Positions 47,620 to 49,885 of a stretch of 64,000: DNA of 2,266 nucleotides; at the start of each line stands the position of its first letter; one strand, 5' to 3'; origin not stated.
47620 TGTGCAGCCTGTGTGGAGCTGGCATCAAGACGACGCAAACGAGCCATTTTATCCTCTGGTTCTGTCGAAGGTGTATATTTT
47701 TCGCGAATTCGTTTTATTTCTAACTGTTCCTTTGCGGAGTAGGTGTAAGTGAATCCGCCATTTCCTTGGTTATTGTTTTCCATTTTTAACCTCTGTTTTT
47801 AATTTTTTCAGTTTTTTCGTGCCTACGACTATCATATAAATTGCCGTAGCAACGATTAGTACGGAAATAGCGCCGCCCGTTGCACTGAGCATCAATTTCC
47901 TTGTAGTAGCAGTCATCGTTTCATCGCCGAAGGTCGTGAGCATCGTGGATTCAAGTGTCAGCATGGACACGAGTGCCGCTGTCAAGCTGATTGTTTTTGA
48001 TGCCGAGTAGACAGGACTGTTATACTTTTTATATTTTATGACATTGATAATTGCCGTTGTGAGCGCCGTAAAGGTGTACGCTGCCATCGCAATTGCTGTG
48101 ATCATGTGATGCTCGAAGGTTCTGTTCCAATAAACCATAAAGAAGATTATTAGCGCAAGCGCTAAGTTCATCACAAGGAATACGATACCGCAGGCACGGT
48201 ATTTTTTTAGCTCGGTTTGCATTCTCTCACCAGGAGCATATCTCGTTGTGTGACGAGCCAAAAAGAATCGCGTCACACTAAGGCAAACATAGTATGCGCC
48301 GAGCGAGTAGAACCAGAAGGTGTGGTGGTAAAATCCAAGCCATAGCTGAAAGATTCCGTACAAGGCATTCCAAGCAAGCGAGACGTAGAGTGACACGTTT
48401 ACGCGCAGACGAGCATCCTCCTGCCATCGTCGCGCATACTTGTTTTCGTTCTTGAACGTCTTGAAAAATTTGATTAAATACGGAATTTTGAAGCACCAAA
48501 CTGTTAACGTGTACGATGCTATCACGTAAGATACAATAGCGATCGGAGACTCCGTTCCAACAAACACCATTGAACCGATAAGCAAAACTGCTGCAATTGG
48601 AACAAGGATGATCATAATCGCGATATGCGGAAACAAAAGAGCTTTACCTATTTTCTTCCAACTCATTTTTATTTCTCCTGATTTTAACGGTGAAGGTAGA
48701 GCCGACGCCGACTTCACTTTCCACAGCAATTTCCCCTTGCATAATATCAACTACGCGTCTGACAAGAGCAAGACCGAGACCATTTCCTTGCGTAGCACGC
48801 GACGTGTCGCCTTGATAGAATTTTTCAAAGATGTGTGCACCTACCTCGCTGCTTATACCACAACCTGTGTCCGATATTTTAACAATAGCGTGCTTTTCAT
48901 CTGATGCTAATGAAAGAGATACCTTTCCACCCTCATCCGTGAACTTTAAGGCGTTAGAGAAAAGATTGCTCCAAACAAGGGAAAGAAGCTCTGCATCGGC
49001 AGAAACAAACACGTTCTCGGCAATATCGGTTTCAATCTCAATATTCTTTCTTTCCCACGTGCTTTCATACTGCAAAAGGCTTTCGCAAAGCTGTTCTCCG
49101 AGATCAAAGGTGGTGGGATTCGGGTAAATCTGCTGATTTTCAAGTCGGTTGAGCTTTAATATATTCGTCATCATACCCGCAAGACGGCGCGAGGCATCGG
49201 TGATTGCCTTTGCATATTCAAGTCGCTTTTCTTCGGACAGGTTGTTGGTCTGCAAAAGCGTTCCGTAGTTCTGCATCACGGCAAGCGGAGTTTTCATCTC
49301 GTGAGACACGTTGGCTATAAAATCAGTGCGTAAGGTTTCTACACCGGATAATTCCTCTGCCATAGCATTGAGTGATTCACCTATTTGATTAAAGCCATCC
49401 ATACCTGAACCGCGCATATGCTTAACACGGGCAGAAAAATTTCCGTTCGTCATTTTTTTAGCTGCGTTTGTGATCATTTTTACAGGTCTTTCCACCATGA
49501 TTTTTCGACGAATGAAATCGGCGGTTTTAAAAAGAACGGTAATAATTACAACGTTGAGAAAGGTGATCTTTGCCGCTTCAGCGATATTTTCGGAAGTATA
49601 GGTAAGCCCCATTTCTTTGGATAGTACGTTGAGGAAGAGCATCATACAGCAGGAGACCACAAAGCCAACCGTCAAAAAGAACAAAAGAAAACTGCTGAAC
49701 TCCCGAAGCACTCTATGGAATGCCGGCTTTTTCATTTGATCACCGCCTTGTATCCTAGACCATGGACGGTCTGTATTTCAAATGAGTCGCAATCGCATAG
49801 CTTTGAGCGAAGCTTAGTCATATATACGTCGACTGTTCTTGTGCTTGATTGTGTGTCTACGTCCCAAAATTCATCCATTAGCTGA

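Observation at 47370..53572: Uncharacterised envelope module: cardiolipin synthase, three paralogous 2-TM proteins, an internal-repeat protein, OmpR/HK and a polytopic membrane protein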

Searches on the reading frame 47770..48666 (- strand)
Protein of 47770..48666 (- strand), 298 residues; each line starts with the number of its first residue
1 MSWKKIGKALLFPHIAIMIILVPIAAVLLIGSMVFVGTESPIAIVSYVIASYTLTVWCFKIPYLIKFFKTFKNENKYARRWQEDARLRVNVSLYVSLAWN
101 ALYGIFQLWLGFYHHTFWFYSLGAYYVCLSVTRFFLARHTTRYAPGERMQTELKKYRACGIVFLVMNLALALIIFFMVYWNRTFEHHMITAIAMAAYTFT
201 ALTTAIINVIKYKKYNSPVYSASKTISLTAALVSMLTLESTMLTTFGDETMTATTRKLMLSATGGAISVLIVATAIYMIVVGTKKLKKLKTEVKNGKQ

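Call 3: search_protein_families(library=pfam, proteins=[window:47770-48666:-], max_evalue=0.1)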
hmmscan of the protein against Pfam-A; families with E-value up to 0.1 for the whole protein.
window:47770-48666:- (298 aa): 0 families

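Call 4: search_protein_families(library=ncbifam, proteins=[window:47770-48666:-], max_evalue=0.1)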
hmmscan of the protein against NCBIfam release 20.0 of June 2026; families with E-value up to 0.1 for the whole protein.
window:47770-48666:- (298 aa): 0 families

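Call 10: find_homologous_proteins(query=window:47770-48666:-)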
Query window:47770-48666:- (298 aa): 5485 proteins with E <= 0.001 among 7904 candidates; the best 120 are listed.
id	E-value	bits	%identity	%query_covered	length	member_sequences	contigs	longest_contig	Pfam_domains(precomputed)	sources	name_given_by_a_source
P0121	8.7e-189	644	100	100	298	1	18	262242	-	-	-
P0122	2.7e-175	600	91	100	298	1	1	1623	-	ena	-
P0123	1.9e-174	597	91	100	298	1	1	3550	-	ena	-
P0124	2.6e-174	596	91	100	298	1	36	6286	-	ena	-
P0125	1.4e-173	594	90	100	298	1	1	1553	-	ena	-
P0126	4.4e-173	592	90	100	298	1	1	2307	-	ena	-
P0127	4.7e-173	592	90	100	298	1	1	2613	-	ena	-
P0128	1.2e-172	591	90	100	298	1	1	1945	-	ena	-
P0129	1.4e-172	591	90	100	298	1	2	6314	-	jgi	-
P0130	2.4e-172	590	90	100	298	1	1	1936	-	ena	-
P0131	2.8e-172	590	89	100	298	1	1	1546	-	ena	-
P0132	3.8e-172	589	90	100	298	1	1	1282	-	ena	-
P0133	4.2e-172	589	90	100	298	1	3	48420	-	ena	-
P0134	4.3e-172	589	90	100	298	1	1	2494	-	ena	-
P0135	4.7e-172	589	90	100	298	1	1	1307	-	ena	-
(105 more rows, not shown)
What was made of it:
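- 47770..48666 (-): Polytopic membrane protein of 298 aa with about 8 helices. It is a candidate co-sensor or accessory of the kinase. It has 5,485 homologues (call 10).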

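Call 17: find_encoding_contigs(protein=window:47770-48666:-, flank=10000, max_places=3)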
Protein window:47770-48666:- (298 aa): 23 contigs read that carry it; 2 places shown.
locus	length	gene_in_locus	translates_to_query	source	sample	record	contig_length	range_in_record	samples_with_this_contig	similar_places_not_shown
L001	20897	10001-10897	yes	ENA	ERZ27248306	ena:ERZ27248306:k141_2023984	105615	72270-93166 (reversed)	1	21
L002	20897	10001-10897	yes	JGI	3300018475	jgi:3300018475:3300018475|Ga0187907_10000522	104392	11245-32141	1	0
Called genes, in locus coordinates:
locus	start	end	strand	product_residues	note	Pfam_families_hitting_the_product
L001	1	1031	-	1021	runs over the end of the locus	PF13306:LRR_5 (weak)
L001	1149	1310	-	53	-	PF00301:Rubredoxin, PF21349:RUBY_RBDX (faint)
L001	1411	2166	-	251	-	PF02535:Zip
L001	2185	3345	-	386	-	PF00753:Lactamase_B, PF19583:ODP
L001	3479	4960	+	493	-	PF00144:Beta-lactamase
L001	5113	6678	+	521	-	PF13396:PLDc_N, PF13091:PLDc_2, PF00614:PLDc (weak)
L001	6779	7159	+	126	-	-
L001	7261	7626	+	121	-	-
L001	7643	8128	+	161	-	-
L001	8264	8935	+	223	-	PF00072:Response_reg, PF00486:Trans_reg_C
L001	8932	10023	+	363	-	PF00512:HisKA, PF02518:HATPase_c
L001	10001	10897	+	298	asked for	-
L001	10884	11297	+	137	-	-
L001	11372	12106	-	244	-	PF12695:Abhydrolase_5, PF12146:Hydrolase_4 (faint)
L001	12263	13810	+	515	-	PF00474:SSF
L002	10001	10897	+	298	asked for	-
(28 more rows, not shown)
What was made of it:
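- Checked: They are called identically on two independent metagenome contigs (call 17).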

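Call 32: predict_structure(protein=window:47770-48666:-)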
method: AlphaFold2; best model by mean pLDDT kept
length: 298 residues; sequences in the alignment: 1
mean_pLDDT: 57.2   pTM: 0.38
mean pLDDT of the five models: 57.2, 50.1, 48.6, 48.2, 44.9
residues with pLDDT >= 90: 0; 70-90: 38; 50-70: 203; < 50: 57
segments of 3 or more residues with pLDDT < 50: 206-228, 231-236, 238-240
pLDDT, mean of each block of 10 residues (from residue 1): 53 61 62 54 54 53 54 51 54 66 73 67 73 64 52 53 57 54 52 52 50 44 44 48 51 55 59 67 72 72
secondary structure, 60 per line:
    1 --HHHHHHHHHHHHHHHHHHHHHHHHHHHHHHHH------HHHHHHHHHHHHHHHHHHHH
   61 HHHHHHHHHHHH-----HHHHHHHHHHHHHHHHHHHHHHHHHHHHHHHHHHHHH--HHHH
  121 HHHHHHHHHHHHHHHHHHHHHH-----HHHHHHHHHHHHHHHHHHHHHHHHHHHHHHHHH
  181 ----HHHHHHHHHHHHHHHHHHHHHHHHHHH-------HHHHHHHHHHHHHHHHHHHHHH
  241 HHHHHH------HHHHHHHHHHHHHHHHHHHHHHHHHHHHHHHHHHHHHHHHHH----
elements in order: H3-34 H41-72 H78-114 H117-142 H148-180 H185-211 H219-246 H253-294

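Call 43: search_protein_families(library=padloc, proteins=[window:47770-48666:-], max_evalue=0.1)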
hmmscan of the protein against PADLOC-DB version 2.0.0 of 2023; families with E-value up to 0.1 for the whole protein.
window:47770-48666:- (298 aa): 0 families

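Call 59: search_solved_structures(query=A2, max_evalue=1)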
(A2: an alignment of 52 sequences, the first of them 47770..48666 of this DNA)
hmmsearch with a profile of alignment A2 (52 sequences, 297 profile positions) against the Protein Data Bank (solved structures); distinct sequences matched with E-value up to 1: 0.

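Call 69: predict_structure(alignment_id=A4)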
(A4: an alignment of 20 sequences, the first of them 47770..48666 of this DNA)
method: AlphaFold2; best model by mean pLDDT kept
length: 298 residues; sequences in the alignment: 20
mean_pLDDT: 52.8   pTM: 0.30
mean pLDDT of the five models: 52.8, 51.9, 47.0, 45.4, 42.2
residues with pLDDT >= 90: 0; 70-90: 7; 50-70: 163; < 50: 128
segments of 3 or more residues with pLDDT < 50: 1-8, 10-12, 74-94, 115-118, 139-196, 198-203, 208-214, 216-220, 296-298
pLDDT, mean of each block of 10 residues (from residue 1): 43 57 65 59 68 61 51 44 37 53 63 53 53 50 42 41 45 45 43 47 48 47 54 57 54 65 63 64 59 52
secondary structure, 60 per line:
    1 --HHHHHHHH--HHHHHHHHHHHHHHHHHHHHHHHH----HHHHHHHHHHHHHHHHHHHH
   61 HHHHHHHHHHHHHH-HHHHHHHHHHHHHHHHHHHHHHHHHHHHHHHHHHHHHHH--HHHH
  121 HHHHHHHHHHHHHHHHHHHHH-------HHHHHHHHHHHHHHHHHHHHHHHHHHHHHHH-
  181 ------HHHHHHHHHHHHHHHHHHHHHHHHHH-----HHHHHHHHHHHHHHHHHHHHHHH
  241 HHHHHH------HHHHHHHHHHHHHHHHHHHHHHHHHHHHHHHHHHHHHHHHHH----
elements in order: H3-10 H13-36 H41-74 H76-114 H117-141 H149-179 H187-212 H218-246 H253-294
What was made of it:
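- The structure of the polytopic protein could not be modelled: pLDDT was 57 and 53 (calls 32, 69).
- Tried and rejected: A single sequence gave pLDDT 57 (call 32) and a 20-sequence alignment gave 53 (call 69).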

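Call 73: search_dna_similar(query=window:47770-48666:-, collection=plasmids, mode=protein, max_evalue=0.001, max_rows=15)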
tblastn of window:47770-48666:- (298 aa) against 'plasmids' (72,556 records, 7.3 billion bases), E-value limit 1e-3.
No match.

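Call 97: search_protein_families(library=pfam, alignment_id=A2, max_evalue=1)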
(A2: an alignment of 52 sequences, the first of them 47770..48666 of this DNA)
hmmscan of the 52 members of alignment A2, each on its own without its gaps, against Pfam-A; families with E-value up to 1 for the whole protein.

A. member 1, window:47770-48666:- (298 aa): 0 families

B. families by the number of members that match (of 52 scanned): 33 families (the first 25 are shown)
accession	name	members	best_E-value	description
PF25587.1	Rv2743c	4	0.005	Rv2743c family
PF03600.22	CitMHS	2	0.0002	Citrate transporter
PF24838.2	8xMP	2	0.00073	Octameric membrane protein family (8xMP)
PF24535.1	DUF7598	2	0.0051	Domain of unknown function (DUF7598)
PF14880.11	COX14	2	0.014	Cytochrome oxidase c assembly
PF02699.20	YajC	2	0.067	Preprotein translocase subunit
PF12911.12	OppC_N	1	0.021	N-terminal TM domain of oligopeptide transport permease C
PF14163.11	SieB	1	0.029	Super-infection exclusion protein B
PF17566.7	DUF5472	1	0.034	Family of unknown function (DUF5472)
PF19814.4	DUF6297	1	0.049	Family of unknown function (DUF6297)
PF02605.20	PsaL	1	0.053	Photosystem I reaction centre subunit XI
PF19297.4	QcrA_N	1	0.091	QcrA subunit N-terminal region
PF25637.1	DUF7942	1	0.1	Family of unknown function (DUF7942)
PF19337.4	BAMBI_C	1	0.14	BMP and activin membrane-bound inhibitor homolog C-terminus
PF19225.6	Spo16_N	1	0.14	Spo16 protein, N-terminal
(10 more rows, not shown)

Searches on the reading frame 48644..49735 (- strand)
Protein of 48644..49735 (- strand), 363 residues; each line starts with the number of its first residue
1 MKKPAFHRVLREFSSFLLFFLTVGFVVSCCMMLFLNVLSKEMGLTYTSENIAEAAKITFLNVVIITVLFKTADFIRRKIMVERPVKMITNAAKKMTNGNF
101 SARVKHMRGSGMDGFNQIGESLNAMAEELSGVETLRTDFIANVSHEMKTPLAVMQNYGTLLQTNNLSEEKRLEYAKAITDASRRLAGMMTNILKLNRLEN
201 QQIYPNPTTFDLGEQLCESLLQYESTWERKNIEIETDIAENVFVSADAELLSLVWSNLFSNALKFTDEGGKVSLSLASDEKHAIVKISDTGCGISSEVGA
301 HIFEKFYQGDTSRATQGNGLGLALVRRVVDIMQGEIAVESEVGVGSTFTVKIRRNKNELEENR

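Call 3: search_protein_families(library=pfam, proteins=[window:48644-49735:-], max_evalue=0.1)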
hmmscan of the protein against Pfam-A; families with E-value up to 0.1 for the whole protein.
window:48644-49735:- (363 aa): 6 families
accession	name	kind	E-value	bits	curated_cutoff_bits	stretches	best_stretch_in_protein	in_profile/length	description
PF02518.31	HATPase_c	-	1.9e-27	96.3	26.4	1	247-354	2-109/111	Histidine kinase-, DNA gyrase B-, and HSP90-like ATPase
PF00512.31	HisKA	-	1.7e-13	50.8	26.9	1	136-200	2-65/66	His Kinase A (phospho-acceptor) domain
PF00672.30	HAMP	-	0.00011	22.9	25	1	83-130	8-52/53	HAMP domain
PF14501.12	HATPase_c_5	-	0.0042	17.4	22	1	251-341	6-91/102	GHKL domain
PF13581.12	HATPase_c_2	-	0.0045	17.4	27.4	1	258-332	39-112/127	Histidine kinase-like ATPase domain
PF03907.18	Spo7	-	0.071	13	27.5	1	10-97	27-114/211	Spo7-like protein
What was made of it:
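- Checked: | HK | 48644-49735 | 363 aa | HAMP + HisKA + HATPase_c (call 3) |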

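Call 4: search_protein_families(library=ncbifam, proteins=[window:48644-49735:-], max_evalue=0.1)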
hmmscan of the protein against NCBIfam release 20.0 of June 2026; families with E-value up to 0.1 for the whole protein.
window:48644-49735:- (363 aa): 88 families (the best 25 are shown)
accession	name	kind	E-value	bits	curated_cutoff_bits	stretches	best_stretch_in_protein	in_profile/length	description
NF046044.1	PnpS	equivalog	3.7e-61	207.3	400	1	130-352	164-389/390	two-component system histidine kinase PnpS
TIGR02966.1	phoR_proteo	equivalog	1.1e-53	182.4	334.2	1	128-352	106-333/333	phosphate regulon sensor histidine kinase PhoR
NF033092.0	HK_WalK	equivalog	2.3e-50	171.8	725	2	132-352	368-592/594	cell wall metabolism sensor histidine kinase WalK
NF008312.0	PRK11100.1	equivalog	7.4e-47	160.2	356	1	53-354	178-474/477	two-component system sensor histidine kinase CreC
NF047874.1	MASE3_PAS_HK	subfamily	2e-46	159.1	560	1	123-358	385-629/655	MASE3 domain-containing sensor histidine kinase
NF041735.1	hist_kin_RppB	equivalog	8.7e-44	150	400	1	138-352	218-437/438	two-component system sensor histidine kinase RppB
TIGR01386.1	cztS_silS_copS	subfamily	2.1e-43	148.9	292.55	1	80-351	186-455/457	heavy metal sensor histidine kinase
NF041947.1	LuxQ_Vibrio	equivalog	1e-42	146.1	1200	2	134-357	470-699/843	quorum-sensing autoinducer 2 sensor kinase/phosphatase LuxQ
TIGR02956.1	TMAO_torS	equivalog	1.4e-42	145.9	676.5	1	137-358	465-686/967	TMAO reductase system sensor histidine kinase/response regulator TorS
NF041210.1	his_kin_PieS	equivalog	2.5e-42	145.4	850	1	49-353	160-469/474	two component system sensor histidine kinase PieS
NF052314.1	T9SS_HK_PorY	subfamily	7.7e-42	143.8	350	1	57-339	131-406/418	PorY family sensor histidine kinase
NF012163.2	BaeS_SmeS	equivalog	8.9e-41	140.3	500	1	51-340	158-444/457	sensor histidine kinase efflux regulator BaeS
NF007837.0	PRK10549.1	equivalog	3.7e-40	138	603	1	57-356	165-460/466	envelope stress sensor histidine kinase BaeS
NF045911.1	TCSHisKinNblS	equivalog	4.1e-40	137.7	1000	2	136-352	388-618/621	two-component system sensor histidine kinase NblS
NF007898.0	PRK10604.1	equivalog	4.3e-39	134.9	478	1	85-353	164-422/433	two-component system sensor histidine kinase RstB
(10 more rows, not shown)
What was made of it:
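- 48644..49735 (-): Histidine kinase of 363 aa. It has 2 TM helices with an outer loop of at most 23 aa, then HAMP, HisKA and HATPase_c. This is the intramembrane-sensing type. Domains are from calls 3 and 4.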

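Call 96: search_solved_structures(query=window:48644-49735:-, max_evalue=1e-30)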
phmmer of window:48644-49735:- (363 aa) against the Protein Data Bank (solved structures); distinct sequences matched with E-value up to 1e-30: 1.
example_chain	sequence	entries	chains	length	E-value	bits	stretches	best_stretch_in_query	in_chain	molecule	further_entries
4i5s_A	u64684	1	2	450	4e-31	111.7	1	130-353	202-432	Putative histidine kinase CovS; VicK-like protein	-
